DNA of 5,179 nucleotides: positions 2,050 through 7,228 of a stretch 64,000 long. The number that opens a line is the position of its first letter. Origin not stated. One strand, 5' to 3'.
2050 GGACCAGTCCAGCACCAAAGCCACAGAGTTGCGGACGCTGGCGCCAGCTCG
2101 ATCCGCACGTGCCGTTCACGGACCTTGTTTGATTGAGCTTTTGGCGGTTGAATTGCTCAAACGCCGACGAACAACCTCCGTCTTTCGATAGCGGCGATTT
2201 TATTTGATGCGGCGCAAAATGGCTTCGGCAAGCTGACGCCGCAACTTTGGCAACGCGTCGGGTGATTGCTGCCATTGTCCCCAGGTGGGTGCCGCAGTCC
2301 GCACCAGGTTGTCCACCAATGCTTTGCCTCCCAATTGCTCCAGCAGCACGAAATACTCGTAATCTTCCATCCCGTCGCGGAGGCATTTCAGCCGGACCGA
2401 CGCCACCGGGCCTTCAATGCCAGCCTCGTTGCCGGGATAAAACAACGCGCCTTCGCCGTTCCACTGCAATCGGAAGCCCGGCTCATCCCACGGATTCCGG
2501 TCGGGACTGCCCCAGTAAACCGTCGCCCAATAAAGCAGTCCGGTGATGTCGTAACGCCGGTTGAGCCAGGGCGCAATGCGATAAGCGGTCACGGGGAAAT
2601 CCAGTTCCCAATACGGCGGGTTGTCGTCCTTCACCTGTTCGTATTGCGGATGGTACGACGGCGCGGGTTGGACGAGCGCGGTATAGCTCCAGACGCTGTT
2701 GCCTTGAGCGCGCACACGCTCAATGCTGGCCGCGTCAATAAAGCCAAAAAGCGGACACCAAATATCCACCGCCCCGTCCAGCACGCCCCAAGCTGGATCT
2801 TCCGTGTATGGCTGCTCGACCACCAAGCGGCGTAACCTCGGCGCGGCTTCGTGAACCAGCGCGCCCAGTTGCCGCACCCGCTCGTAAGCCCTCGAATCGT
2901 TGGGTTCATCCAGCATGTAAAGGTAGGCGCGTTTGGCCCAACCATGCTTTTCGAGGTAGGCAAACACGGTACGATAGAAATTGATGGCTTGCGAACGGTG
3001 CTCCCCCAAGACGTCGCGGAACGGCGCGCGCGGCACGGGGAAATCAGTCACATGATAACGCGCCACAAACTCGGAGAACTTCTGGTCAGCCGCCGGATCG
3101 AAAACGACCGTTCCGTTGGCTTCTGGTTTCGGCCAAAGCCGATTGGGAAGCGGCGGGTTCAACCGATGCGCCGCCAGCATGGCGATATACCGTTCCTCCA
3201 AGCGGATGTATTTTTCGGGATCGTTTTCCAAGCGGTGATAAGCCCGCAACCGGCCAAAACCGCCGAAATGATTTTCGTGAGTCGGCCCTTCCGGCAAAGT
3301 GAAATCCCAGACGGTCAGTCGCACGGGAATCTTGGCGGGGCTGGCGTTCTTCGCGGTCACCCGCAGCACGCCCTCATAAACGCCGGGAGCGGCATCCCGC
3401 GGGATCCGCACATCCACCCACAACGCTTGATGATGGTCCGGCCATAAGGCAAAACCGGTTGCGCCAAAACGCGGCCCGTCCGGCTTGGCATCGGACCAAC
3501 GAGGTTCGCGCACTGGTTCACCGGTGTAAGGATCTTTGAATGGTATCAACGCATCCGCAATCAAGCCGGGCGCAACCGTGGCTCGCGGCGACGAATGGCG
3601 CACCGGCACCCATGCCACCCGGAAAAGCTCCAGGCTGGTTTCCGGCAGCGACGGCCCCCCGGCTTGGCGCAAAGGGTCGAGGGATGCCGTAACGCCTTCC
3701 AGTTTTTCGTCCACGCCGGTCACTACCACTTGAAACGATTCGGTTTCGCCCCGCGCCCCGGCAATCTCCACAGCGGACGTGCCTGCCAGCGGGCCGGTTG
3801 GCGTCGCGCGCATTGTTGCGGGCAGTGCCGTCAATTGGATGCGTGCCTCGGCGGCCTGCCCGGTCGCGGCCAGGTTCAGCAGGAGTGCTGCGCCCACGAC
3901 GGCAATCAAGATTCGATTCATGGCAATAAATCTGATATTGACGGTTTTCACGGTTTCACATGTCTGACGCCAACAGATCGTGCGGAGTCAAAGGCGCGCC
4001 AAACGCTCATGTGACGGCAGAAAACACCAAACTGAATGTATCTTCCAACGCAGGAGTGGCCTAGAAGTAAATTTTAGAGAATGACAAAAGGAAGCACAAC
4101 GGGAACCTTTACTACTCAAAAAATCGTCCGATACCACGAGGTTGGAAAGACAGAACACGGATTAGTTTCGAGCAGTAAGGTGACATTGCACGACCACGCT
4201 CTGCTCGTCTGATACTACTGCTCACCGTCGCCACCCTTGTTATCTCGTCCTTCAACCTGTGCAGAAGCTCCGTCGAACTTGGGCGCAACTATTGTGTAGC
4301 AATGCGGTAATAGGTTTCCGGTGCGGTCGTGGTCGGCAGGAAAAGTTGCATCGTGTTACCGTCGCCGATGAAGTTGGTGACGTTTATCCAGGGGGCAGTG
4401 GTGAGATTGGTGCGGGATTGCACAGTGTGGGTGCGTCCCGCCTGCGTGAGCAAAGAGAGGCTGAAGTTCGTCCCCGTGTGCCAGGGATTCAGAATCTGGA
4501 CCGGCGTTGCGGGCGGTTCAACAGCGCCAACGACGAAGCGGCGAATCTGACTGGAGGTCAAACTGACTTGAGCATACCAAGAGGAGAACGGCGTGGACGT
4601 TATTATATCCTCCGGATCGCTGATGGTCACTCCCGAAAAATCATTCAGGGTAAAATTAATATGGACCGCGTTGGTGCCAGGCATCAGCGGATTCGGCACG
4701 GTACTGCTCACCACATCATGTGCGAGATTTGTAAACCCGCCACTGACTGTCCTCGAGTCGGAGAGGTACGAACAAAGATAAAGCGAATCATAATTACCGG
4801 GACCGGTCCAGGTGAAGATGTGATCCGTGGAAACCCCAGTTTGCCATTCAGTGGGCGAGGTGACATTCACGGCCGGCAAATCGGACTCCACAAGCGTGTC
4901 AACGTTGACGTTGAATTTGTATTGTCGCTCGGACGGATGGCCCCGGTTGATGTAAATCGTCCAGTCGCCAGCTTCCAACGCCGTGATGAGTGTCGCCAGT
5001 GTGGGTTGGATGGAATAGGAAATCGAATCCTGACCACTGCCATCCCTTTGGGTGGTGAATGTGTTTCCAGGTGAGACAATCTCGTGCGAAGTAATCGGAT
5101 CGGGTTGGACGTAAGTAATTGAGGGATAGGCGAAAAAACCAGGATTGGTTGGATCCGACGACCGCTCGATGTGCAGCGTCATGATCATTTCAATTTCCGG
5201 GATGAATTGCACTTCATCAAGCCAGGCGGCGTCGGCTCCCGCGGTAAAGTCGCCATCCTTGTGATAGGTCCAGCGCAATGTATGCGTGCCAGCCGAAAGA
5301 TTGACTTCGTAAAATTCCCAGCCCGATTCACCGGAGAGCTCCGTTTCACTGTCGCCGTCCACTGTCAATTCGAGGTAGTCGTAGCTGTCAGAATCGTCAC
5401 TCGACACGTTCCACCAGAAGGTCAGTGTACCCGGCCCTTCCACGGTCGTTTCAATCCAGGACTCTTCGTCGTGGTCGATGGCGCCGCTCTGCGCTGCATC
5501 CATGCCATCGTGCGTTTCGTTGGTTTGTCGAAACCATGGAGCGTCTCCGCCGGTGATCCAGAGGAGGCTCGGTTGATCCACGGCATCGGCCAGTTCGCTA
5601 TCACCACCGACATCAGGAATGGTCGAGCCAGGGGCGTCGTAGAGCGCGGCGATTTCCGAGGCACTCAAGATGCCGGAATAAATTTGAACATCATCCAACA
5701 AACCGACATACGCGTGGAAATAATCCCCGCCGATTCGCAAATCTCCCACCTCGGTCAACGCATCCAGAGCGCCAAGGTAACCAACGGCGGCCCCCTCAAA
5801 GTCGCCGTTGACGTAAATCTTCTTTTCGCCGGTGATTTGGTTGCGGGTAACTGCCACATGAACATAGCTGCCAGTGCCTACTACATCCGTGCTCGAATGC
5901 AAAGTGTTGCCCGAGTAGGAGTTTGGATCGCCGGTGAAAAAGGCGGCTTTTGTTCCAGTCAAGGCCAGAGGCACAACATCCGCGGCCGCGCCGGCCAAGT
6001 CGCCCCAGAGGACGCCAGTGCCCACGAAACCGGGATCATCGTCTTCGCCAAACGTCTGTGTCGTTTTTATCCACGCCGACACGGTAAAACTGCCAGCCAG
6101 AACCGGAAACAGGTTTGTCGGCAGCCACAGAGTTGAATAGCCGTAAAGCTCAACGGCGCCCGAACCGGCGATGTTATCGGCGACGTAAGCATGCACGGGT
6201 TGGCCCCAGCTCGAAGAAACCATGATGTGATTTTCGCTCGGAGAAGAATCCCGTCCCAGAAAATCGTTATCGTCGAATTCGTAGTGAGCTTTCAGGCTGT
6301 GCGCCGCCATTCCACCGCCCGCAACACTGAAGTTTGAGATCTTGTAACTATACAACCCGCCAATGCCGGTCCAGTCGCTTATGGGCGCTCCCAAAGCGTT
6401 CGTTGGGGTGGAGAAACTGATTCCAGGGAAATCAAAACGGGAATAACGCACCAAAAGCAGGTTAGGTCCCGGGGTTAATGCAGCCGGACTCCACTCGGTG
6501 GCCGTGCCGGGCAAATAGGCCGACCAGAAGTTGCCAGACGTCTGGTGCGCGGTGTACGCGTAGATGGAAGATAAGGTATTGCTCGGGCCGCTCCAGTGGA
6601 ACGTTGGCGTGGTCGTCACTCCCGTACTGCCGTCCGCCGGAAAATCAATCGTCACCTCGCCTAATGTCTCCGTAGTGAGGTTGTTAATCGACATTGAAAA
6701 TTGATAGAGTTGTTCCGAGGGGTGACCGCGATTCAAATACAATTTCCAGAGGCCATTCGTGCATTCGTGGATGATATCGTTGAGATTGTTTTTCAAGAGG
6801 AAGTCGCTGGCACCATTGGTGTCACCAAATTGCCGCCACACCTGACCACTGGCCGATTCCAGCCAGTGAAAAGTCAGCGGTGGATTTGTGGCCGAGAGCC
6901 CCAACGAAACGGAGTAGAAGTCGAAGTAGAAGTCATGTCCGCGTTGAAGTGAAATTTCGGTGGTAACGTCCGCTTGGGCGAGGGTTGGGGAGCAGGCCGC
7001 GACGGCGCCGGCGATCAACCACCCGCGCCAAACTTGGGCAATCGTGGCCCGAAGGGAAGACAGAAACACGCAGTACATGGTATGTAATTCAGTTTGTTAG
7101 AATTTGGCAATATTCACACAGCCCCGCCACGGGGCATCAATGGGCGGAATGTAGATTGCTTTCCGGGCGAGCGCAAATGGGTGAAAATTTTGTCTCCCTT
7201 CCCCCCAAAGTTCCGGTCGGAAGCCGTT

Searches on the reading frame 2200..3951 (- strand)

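Call 79: search_protein_families(library=pfam, proteins=[window:2200-3951:-], max_evalue=0.00001)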
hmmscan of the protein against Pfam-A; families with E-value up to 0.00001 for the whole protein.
window:2200-3951:- (583 aa): 3 families
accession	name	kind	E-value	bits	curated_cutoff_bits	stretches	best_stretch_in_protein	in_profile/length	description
PF13320.12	GH123_cat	-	3.3e-13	50.1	23.1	1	324-536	137-323/324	Glycoside hydrolase 123, catalytic domain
PF19543.5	GH123_N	-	6.9e-07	27.9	22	1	172-222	263-313/969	Glycoside hydrolase 123, N-terminal domain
PF22680.2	Glyco_hydro_123_N_2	-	4.8e-06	26.9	27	0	172-199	114-141/142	Glycoside hydrolase 123 N-terminal domain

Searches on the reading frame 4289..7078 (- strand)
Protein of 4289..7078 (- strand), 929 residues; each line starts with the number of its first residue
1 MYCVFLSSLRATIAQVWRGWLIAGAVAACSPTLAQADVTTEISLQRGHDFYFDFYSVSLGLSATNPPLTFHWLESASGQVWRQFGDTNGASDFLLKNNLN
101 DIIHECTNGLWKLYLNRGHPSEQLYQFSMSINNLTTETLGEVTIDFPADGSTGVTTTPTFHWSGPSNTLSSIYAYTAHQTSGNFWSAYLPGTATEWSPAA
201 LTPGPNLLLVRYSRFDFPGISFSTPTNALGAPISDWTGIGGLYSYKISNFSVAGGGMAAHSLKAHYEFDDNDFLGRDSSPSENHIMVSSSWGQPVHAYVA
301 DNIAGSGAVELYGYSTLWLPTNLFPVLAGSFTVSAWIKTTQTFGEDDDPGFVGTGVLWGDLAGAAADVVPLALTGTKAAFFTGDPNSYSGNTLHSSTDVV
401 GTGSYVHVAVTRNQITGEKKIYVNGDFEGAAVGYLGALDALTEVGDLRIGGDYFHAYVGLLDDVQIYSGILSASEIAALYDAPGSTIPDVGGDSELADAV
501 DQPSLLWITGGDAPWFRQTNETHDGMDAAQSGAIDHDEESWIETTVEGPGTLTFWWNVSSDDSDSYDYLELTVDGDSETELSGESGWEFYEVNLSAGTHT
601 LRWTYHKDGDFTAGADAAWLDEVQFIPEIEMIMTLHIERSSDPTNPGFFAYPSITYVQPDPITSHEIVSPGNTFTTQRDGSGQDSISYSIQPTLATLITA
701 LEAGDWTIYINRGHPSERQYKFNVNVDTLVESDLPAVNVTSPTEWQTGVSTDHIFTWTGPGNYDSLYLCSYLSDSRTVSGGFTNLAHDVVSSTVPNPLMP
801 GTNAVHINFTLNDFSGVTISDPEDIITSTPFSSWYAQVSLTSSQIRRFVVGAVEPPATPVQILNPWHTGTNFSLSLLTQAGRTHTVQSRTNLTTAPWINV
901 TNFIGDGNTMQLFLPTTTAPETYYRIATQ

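Call 79: search_protein_families(library=pfam, proteins=[window:4289-7078:-], max_evalue=0.00001)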
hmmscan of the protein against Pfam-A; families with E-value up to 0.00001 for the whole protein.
window:4289-7078:- (929 aa): 1 family
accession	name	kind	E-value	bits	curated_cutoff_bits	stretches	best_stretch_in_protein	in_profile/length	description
PF13385.13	Laminin_G_3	-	6.7e-16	59.2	27.6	1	319-477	9-151/151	Concanavalin A-like lectin/glucanases superfamily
